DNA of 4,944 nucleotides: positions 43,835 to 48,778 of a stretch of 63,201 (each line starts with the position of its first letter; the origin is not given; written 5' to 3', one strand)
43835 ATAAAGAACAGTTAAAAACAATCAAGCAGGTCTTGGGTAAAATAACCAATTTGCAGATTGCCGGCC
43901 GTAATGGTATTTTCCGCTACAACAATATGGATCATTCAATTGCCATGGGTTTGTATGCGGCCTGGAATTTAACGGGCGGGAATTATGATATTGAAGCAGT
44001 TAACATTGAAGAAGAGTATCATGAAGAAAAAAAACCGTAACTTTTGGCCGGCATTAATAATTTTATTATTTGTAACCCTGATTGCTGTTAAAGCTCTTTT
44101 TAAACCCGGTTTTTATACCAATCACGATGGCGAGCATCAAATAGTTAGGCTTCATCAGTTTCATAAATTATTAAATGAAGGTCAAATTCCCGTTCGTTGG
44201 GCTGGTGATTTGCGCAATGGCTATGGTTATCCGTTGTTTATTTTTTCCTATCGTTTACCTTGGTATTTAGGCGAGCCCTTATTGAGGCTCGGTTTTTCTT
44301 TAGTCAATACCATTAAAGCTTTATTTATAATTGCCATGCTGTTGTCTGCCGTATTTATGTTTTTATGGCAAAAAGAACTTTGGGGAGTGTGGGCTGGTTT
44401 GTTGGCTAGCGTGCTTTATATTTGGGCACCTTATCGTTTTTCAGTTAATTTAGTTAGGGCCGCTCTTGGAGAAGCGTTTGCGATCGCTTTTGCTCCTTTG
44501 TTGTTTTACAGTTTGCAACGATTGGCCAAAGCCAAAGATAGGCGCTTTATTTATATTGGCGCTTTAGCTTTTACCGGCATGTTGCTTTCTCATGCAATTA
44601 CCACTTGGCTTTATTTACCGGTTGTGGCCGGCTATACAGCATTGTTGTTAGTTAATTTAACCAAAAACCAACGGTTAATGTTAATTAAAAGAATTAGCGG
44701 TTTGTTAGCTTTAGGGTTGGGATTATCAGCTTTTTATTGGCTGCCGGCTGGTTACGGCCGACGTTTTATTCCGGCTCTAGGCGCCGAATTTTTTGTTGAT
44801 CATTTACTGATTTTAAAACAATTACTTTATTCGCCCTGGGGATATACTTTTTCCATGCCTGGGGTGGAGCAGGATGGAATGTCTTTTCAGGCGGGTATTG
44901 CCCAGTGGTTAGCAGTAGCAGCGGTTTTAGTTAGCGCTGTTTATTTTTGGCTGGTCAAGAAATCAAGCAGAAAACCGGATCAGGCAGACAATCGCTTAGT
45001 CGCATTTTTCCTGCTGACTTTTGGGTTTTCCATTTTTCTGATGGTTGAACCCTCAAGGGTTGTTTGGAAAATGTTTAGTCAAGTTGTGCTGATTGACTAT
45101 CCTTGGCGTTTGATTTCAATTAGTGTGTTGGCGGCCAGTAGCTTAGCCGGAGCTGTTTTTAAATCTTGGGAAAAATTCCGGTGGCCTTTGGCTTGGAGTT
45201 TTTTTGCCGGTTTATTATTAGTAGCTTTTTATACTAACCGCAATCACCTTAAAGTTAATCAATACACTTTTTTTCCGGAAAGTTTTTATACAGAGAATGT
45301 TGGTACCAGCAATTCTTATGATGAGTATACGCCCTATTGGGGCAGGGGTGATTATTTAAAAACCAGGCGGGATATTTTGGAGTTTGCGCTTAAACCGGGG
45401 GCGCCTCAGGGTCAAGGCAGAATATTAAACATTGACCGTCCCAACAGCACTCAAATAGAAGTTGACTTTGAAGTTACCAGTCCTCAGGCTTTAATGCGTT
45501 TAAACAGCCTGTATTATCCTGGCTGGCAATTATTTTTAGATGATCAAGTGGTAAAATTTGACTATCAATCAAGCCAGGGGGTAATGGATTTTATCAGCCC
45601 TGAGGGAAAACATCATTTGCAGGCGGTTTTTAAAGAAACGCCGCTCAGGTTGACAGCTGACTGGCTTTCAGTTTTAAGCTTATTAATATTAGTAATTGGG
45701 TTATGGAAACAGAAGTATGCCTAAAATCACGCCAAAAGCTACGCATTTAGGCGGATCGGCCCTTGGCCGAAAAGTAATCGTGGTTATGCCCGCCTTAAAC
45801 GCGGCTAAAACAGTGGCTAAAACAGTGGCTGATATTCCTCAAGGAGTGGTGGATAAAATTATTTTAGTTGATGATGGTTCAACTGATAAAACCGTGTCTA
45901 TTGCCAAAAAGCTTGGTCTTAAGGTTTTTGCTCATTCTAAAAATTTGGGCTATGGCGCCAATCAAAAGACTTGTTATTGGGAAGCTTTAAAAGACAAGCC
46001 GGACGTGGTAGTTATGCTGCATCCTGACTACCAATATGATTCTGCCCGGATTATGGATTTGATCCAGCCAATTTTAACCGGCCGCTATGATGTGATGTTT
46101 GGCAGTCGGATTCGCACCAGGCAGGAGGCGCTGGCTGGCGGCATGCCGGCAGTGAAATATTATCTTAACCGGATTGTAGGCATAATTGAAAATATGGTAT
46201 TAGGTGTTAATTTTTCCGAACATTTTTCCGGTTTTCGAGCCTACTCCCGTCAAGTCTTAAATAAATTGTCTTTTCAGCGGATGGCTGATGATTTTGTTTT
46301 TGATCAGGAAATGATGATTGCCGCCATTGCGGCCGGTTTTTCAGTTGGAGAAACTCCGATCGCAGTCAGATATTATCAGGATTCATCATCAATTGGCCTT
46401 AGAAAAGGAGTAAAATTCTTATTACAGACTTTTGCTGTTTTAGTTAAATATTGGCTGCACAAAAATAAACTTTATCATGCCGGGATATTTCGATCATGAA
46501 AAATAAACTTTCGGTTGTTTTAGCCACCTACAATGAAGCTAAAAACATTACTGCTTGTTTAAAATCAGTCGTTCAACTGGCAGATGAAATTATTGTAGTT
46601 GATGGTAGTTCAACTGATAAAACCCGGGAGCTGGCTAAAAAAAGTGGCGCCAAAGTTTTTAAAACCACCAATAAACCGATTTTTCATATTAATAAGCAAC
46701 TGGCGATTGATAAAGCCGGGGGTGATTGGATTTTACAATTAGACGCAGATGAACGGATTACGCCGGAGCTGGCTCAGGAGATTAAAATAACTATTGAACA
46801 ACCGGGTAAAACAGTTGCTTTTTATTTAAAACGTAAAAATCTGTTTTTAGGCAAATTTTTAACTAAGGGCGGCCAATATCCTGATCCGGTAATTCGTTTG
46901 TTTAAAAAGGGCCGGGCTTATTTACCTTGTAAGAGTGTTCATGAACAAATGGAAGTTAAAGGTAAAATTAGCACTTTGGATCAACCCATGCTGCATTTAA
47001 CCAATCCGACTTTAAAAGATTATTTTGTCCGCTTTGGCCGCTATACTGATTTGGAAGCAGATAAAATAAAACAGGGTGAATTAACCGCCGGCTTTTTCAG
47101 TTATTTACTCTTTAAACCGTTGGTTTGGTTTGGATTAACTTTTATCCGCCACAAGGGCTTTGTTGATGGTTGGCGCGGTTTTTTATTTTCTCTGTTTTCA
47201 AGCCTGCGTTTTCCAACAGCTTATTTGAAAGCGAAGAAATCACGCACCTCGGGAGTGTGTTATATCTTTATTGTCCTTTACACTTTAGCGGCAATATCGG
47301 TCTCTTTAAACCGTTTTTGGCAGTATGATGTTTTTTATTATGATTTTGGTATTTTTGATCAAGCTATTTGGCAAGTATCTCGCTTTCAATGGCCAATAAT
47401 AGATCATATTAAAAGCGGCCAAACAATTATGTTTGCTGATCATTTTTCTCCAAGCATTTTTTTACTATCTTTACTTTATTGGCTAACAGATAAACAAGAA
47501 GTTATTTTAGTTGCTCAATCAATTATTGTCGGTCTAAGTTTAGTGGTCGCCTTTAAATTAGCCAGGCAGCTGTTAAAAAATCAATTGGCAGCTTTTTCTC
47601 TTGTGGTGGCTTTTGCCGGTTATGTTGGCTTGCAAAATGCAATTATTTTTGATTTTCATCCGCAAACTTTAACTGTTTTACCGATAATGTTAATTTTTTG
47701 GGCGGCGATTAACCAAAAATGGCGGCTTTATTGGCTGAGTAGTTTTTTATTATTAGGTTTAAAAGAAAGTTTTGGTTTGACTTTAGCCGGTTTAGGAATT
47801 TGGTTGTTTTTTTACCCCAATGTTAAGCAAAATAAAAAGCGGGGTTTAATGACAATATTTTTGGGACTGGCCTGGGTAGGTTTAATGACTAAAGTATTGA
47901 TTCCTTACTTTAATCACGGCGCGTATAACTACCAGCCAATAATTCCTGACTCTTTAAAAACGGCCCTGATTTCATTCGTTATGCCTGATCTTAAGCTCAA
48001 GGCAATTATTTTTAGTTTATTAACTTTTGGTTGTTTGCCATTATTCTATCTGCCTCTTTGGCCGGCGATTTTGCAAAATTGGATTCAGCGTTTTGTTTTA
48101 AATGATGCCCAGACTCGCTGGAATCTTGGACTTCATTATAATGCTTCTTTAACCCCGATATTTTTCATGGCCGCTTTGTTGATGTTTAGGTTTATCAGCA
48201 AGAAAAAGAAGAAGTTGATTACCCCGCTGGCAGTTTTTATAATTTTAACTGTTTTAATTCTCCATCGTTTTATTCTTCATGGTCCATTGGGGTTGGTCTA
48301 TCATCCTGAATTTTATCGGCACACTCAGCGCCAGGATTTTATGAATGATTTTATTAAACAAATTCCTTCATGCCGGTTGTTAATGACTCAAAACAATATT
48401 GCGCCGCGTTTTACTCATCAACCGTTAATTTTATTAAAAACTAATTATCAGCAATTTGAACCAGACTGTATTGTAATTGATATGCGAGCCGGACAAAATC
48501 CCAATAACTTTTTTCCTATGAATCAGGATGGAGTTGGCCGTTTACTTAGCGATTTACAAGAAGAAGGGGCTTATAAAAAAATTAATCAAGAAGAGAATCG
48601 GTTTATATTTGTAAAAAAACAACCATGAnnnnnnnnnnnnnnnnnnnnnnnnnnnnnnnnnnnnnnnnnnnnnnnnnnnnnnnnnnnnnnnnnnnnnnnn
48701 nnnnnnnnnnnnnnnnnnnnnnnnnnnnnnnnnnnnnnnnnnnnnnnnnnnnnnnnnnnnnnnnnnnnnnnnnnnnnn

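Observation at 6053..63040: About 57 kb glycosylation super-locus with roughly 20 GT-C-like polytopic proteins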

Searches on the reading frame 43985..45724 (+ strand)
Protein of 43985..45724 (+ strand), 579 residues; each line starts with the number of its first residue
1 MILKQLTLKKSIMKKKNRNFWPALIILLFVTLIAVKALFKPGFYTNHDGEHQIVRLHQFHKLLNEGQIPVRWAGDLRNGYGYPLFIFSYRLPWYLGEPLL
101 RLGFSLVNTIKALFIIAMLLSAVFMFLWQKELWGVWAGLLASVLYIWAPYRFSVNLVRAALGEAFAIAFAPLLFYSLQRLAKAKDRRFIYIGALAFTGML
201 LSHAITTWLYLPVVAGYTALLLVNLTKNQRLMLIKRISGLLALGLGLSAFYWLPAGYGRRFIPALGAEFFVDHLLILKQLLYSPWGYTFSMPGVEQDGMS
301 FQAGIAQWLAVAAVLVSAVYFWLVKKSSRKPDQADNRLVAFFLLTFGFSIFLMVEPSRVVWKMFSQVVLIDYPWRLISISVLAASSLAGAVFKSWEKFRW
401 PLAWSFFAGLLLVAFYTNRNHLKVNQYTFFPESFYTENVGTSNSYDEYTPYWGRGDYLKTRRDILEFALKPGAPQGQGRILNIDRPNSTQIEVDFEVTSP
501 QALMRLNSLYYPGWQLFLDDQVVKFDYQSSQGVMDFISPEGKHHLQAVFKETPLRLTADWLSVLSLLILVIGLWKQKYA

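Call 5: search_protein_families(library=pfam, proteins=[window:43985-45724:+], max_evalue=0.01)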
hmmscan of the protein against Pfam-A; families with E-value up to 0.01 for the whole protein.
window:43985-45724:+ (579 aa): 1 family
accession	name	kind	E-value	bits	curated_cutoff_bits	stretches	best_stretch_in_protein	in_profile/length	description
PF10131.15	PTPS_related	-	5.7e-06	25.5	26.4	1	91-255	7-168/621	6-pyruvoyl-tetrahydropterin synthase related domain; membrane protein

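Call 12: search_protein_families(library=ncbifam, proteins=[window:43985-45724:+], max_evalue=0.01)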
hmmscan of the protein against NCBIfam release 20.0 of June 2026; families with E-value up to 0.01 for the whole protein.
window:43985-45724:+ (579 aa): 0 families

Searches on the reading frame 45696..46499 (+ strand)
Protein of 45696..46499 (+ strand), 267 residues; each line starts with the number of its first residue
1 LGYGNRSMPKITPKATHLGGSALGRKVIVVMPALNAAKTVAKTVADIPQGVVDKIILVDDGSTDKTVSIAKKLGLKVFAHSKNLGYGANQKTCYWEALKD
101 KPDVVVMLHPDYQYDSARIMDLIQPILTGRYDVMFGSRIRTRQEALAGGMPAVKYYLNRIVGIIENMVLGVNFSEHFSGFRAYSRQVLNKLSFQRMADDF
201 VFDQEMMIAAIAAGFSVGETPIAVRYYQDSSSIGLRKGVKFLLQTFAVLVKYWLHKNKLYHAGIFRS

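Call 6: search_protein_families(library=pfam, proteins=[window:45696-46499:+], max_evalue=0.01)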
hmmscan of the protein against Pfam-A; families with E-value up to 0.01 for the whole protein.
window:45696-46499:+ (267 aa): 1 family
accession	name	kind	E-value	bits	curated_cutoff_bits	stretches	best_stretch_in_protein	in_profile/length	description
PF00535.33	Glycos_transf_2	-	2.1e-19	70.5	23.3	1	29-191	2-167/168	Glycosyl transferase family 2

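Call 40: search_protein_families(library=ncbifam, proteins=[window:45696-46499:+], max_evalue=0.00001)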
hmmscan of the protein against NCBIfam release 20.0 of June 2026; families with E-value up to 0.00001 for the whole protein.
window:45696-46499:+ (267 aa): 6 families
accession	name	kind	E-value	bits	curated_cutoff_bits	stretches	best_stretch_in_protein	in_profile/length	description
TIGR04182.1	glyco_TIGR04182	equivalog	2.4e-23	83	325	1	26-235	1-201/293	S-layer glycoprotein N-glycosyltransferase AglJ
NF058614.1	PPMAGASynPpgS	equivalog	1.2e-22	80.5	370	1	27-243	2-217/226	polyprenyl-phospho-N-acetylgalactosaminyl synthase PpgS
NF041391.1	DPhHxTase_Halo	equivalog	9.9e-17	60.6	375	1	35-225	5-184/213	dolichyl-phosphate hexose transferase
NF010496.0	PRK13915.1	equivalog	8.9e-13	48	262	1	21-129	27-145/307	glucosyl-3-phosphoglycerate synthase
TIGR04283.1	glyco_like_mftF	equivalog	8.3e-09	35.3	182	1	29-142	3-114/221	TIGR04283 family arsenosugar biosynthesis glycosyltransferase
NF047588.1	GlcsyltransPgfSStrep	equivalog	2.1e-08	33.8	500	1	26-191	2-167/308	glycosyltransferase PgfS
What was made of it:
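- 45696..46499 (+): AglJ/PpgS-like GT2, soluble. Assignment as a polyprenyl-phosphate sugar synthase is tentative. calls 6, 40.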

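Call 72: search_solved_structures(query=window:45696-46499:+, max_evalue=0.01)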
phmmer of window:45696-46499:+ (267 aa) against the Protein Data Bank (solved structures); distinct sequences matched with E-value up to 0.01: 9.
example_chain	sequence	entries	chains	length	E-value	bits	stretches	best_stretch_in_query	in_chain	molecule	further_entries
7pdo_A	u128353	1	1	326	9.5e-07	32.1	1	15-128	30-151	Glucosyl-3-phosphoglycerate synthase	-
7p5l_A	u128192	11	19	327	9.6e-07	32.1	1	15-128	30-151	Glucosyl-3-phosphoglycerate synthase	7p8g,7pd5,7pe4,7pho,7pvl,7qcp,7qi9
4y6n_A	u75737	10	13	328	2.7e-06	30.6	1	19-131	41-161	Glucosyl-3-phosphoglycerate synthase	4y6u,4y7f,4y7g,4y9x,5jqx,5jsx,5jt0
3e25_A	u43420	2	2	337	2.9e-06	30.5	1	20-131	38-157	Putative uncharacterized protein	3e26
4ddz_A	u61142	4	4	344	3e-06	30.4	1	20-131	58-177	GLUCOSYL-3-PHOSPHOGLYCERATE SYNTHASE (GpgS) | Glucosyl-3-phosphoglycerate synthase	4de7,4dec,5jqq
3ckj_A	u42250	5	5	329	4.9e-06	29.7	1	17-130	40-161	Putative uncharacterized protein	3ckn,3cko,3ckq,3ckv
22ao_A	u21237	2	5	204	0.0014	21.6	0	45-111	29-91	GmaR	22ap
5mlz_A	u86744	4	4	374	0.0044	20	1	25-139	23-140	Dolichol monophosphate mannose synthase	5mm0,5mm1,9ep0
3f1y_A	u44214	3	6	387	0.0053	19.8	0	22-111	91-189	Mannosyl-3-phosphoglycerate synthase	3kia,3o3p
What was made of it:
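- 45696..46499 (+): The best PDB sequence hits are GpgS (call 72).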

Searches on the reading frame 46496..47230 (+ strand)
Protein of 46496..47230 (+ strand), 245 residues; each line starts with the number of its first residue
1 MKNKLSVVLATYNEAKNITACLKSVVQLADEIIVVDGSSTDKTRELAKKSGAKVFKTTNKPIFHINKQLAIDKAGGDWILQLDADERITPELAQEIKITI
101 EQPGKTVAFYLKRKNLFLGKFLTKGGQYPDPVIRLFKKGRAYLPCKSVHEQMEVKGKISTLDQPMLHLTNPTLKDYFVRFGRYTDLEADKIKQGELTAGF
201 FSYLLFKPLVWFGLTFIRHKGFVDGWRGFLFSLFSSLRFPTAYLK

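Call 40: search_protein_families(library=ncbifam, proteins=[window:46496-47230:+], max_evalue=0.00001)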
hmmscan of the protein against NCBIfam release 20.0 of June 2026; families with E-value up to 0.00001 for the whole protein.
window:46496-47230:+ (245 aa): 11 families
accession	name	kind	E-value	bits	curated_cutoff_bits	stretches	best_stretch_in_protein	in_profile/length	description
TIGR04283.1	glyco_like_mftF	equivalog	2e-15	57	182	1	5-110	1-107/221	TIGR04283 family arsenosugar biosynthesis glycosyltransferase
NF010496.0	PRK13915.1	equivalog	9e-10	38.1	262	1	3-58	31-92/307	glucosyl-3-phosphoglycerate synthase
TIGR04195.1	S_glycosyl_SunS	equivalog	1.7e-09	37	350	1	9-87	63-143/421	SunS family peptide S-glycosyltransferase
TIGR04182.1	glyco_TIGR04182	equivalog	3.1e-09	36.6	325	1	6-95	3-92/293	S-layer glycoprotein N-glycosyltransferase AglJ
NF007482.0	PRK10073.1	equivalog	1.6e-08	33.9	423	1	2-95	5-105/334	glycosyltransferase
NF045692.1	OglycostaseCruG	equivalog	6.5e-07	28.6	600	1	4-94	42-146/386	2'-O-glycosyltransferase CruG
NF050050.1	ProtGlycPglI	equivalog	6.9e-07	28.9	500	1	3-91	2-99/306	GalNAc(5)-diNAcBac-PP-undecaprenol beta-1,3-glucosyltransferase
NF041875.1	EPS_EpsD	equivalog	9e-07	28.6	370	1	5-96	1-100/325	exopolysaccharide biosynthesis glycosyltransferase EpsD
NF047683.1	TeichurnBiosyTuaG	equivalog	2.2e-06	27.5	400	1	2-96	5-108/252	teichuronic acid biosynthesis protein TuaG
NF041391.1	DPhHxTase_Halo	equivalog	2.3e-06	26.7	375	1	10-86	2-79/213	dolichyl-phosphate hexose transferase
NF058614.1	PPMAGASynPpgS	equivalog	3.5e-06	26.6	370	1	7-56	4-53/226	polyprenyl-phospho-N-acetylgalactosaminyl synthase PpgS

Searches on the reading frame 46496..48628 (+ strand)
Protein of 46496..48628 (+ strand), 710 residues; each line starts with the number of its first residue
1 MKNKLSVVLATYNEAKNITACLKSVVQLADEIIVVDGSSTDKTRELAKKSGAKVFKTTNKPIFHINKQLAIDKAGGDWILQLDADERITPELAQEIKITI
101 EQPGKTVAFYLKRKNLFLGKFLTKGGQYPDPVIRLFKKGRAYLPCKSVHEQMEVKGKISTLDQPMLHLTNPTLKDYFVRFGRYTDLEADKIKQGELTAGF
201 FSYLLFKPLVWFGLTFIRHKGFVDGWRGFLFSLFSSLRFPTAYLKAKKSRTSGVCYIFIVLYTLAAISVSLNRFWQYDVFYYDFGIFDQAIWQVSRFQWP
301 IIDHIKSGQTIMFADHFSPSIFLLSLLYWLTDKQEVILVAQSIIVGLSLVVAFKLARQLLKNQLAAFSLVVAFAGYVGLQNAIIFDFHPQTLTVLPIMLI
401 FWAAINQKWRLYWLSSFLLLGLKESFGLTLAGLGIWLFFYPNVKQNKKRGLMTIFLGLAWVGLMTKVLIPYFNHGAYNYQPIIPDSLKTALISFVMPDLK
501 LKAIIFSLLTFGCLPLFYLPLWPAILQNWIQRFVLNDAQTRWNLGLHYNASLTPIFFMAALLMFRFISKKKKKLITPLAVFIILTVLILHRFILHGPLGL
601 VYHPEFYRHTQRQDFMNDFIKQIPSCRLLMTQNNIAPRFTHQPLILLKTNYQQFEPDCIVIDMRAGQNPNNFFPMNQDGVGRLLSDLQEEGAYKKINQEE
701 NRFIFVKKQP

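Call 6: search_protein_families(library=pfam, proteins=[window:46496-48628:+], max_evalue=0.01)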
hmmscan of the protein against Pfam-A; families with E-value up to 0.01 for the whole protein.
window:46496-48628:+ (710 aa): 3 families
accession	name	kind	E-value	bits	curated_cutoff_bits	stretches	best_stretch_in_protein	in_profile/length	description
PF09852.15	DUF2079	-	9.9e-43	147.3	28.2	1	282-699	10-454/459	Predicted membrane protein (DUF2079)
PF00535.33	Glycos_transf_2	-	6.7e-20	72.1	23.3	1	6-109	1-112/168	Glycosyl transferase family 2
PF13704.12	Glyco_tranf_2_4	-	5.1e-06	27.3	27.5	1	13-88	2-84/98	Glycosyl transferase family 2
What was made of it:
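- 46496..48628 (+): Fusion of a GT2 with a DUF2079 polytopic domain. Pfam DUF2079 147 bits and GT2 72 bits (call 6).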

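Call 27: find_related_loci(query=window:46496-48628:+, collection=genome_contigs, flank=10000)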
Query window:46496-48628:+ (710 aa) in genome_contigs; peptide patterns used: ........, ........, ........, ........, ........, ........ (x = any residue, [..] = any of these).
118 stretches matched a pattern; 77 encode a relative of the query (tblastn E <= 1e-3); 77 distinct loci.
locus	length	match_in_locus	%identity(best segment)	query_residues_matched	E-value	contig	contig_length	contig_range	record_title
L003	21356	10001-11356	43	257-708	2e-108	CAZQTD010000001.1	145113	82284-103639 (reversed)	MAG TPA_asm: uncultured Gammaproteobacteria bacterium isolate binchicken_co58_20 genome assembly, contig: NODE_91_length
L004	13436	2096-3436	42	254-707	2e-102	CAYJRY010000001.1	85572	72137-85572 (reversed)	MAG TPA_asm: uncultured Gammaproteobacteria bacterium isolate ERP125453_co1_466 genome assembly, contig: NODE_137_length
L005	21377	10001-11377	41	247-708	1e-94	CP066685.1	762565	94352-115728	MAG: Candidatus Levyibacteriota bacterium isolate NC_groundwater_389_Ag_B-0.1um_36_40 chromosome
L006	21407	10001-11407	40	242-705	4e-88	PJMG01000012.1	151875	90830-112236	MAG: Candidatus Levyibacteriota bacterium isolate Amazon_FNV_2010_10_8_1 contig_55_296461975length151875multi6, whole ge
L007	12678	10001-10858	53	1-245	2e-86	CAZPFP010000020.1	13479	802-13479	MAG TPA_asm: uncultured Gammaproteobacteria bacterium isolate binchicken_co34_426 genome assembly, contig: NODE_7749_len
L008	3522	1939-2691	60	1-245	3e-85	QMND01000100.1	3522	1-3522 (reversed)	MAG: Candidatus Shapirobacteria bacterium isolate B61_G2 B61_Guay2_scaffold_24638, whole genome shotgun sequence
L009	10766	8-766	57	1-245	1e-83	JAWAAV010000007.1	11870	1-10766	MAG: Candidatus Pacearchaeota archaeon isolate JZ-4_201709_bins_160 JZ-4_201709_bins_160_scaffold_7, whole genome shotgu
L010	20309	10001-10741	57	2-245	5e-83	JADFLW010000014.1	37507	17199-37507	MAG: Patescibacteria group bacterium isolate B55T1B8 B55T1B8_NODE1534, whole genome shotgun sequence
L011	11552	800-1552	57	2-245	1e-81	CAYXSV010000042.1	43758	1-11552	MAG TPA_asm: uncultured Gammaproteobacteria bacterium isolate SRP067234_co1_340 genome assembly, contig: k99_862981, who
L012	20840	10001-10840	51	4-245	5e-81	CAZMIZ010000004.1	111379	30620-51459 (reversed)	MAG TPA_asm: uncultured Gammaproteobacteria bacterium isolate binchicken_co338_18 genome assembly, contig: NODE_38_lengt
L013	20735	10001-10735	56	4-245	2e-80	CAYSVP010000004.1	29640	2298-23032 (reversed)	MAG TPA_asm: uncultured Gammaproteobacteria bacterium isolate SRP294416_co1_8 genome assembly, contig: NODE_2749_length_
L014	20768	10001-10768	55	1-245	2e-80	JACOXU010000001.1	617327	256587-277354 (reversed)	MAG: Candidatus Levyibacteriota bacterium isolate NC_groundwater_161_Ag_S-0.1um_37_19 S4_GD2017_2_S1_scaffold_10, whole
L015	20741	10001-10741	53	5-250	8e-80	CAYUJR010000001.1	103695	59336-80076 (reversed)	MAG TPA_asm: uncultured Gammaproteobacteria bacterium isolate SRP090828_co2_75 genome assembly, contig: NODE_73_length_1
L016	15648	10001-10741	56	2-245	5e-80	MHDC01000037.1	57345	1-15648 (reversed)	MAG: Microgenomates group bacterium RBG_16_45_19 RBG_16_scaffold_59, whole genome shotgun sequence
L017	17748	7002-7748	55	2-245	3e-79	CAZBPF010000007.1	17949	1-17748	MAG TPA_asm: uncultured Gammaproteobacteria bacterium isolate binchicken_co17_166 genome assembly, contig: NODE_7677_len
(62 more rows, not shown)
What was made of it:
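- Tried and rejected: The titles 'uncultured Gammaproteobacteria/Pseudomonadales' on many related MAGs look like placeholder labels, because their loci match Microgenomates loci (call 27).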
